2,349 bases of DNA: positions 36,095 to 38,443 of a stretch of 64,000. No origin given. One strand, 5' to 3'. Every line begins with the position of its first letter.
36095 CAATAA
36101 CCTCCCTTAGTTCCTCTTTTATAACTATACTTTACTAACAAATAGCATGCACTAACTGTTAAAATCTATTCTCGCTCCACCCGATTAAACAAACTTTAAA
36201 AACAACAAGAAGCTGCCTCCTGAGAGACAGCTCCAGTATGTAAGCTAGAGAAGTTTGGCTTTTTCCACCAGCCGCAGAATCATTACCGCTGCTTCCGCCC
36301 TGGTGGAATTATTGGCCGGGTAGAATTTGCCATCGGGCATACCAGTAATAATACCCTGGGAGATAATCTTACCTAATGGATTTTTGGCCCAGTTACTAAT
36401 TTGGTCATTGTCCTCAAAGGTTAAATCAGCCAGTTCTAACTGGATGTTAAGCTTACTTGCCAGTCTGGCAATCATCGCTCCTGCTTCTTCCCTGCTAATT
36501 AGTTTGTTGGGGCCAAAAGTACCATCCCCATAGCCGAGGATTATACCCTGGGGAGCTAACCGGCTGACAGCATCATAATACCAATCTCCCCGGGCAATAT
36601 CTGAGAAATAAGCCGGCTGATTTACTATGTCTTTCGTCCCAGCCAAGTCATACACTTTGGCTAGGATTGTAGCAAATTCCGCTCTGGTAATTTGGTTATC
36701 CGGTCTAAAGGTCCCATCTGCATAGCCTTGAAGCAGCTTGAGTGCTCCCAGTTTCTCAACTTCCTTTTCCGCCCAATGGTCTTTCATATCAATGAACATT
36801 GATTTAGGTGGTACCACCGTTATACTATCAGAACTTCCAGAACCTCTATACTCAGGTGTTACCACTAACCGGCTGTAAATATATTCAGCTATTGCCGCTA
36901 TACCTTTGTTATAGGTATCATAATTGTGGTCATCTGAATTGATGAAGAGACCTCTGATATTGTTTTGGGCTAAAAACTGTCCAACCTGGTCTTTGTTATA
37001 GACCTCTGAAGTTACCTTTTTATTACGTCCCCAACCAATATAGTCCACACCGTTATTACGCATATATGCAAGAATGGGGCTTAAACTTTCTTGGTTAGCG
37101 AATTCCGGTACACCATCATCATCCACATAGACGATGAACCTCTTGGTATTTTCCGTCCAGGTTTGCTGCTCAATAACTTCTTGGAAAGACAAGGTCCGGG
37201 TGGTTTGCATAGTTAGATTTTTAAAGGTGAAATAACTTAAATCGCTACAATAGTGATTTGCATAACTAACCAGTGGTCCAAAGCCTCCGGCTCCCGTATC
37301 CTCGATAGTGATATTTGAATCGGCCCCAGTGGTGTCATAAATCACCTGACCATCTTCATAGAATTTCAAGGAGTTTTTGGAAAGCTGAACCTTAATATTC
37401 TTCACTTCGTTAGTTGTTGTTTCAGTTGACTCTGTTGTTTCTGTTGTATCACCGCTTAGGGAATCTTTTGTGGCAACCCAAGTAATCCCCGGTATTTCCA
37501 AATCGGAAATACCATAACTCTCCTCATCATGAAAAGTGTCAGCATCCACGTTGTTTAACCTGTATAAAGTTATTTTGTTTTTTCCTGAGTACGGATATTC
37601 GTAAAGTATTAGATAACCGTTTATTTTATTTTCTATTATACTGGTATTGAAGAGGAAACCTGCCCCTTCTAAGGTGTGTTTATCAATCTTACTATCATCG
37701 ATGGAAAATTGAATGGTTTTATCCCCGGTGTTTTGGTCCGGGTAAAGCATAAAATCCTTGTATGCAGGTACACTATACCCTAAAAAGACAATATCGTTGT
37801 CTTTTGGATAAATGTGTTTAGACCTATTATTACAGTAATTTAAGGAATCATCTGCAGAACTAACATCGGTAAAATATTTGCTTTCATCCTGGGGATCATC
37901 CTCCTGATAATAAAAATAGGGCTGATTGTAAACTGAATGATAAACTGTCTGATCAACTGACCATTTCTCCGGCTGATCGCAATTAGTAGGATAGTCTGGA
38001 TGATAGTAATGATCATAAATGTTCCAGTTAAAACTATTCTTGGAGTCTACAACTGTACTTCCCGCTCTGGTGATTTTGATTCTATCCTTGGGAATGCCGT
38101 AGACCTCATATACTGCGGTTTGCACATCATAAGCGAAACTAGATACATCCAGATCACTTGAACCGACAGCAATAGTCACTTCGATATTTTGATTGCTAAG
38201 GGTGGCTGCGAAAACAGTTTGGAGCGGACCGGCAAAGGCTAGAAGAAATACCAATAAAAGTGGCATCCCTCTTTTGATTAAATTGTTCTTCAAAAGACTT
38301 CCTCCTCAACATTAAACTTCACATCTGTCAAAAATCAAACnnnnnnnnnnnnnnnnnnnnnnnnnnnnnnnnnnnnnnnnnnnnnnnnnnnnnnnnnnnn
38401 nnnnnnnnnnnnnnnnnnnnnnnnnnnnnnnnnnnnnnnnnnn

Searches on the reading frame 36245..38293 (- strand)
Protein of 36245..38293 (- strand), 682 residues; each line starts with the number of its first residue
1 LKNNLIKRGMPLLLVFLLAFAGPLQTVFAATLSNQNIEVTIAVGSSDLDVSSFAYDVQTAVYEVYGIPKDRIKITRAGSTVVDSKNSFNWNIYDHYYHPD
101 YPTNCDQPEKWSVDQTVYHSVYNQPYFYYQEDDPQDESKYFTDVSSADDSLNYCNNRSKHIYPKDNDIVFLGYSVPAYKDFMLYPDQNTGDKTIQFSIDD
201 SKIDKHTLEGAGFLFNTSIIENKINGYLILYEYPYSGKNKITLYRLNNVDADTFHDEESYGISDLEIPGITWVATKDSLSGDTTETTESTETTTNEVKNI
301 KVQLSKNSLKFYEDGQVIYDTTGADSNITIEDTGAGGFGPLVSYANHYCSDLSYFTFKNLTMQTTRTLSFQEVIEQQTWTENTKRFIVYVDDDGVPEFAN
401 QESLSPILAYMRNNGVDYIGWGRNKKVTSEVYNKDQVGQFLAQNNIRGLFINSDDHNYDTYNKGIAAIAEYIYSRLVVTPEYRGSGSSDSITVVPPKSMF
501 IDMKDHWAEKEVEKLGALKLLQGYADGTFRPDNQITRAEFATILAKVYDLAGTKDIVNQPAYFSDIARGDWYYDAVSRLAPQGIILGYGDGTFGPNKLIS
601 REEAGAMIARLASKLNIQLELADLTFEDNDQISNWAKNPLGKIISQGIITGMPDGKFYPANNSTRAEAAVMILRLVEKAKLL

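Call 15: search_protein_families(library=pfam, proteins=[window:36245-38293:-])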
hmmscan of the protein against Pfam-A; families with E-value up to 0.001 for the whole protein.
window:36245-38293:- (682 aa): 1 family
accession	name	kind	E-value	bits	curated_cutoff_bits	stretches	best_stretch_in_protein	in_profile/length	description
PF00395.25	SLH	-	3.1e-37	126.7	20.8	3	502-541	4-44/44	S-layer homology domain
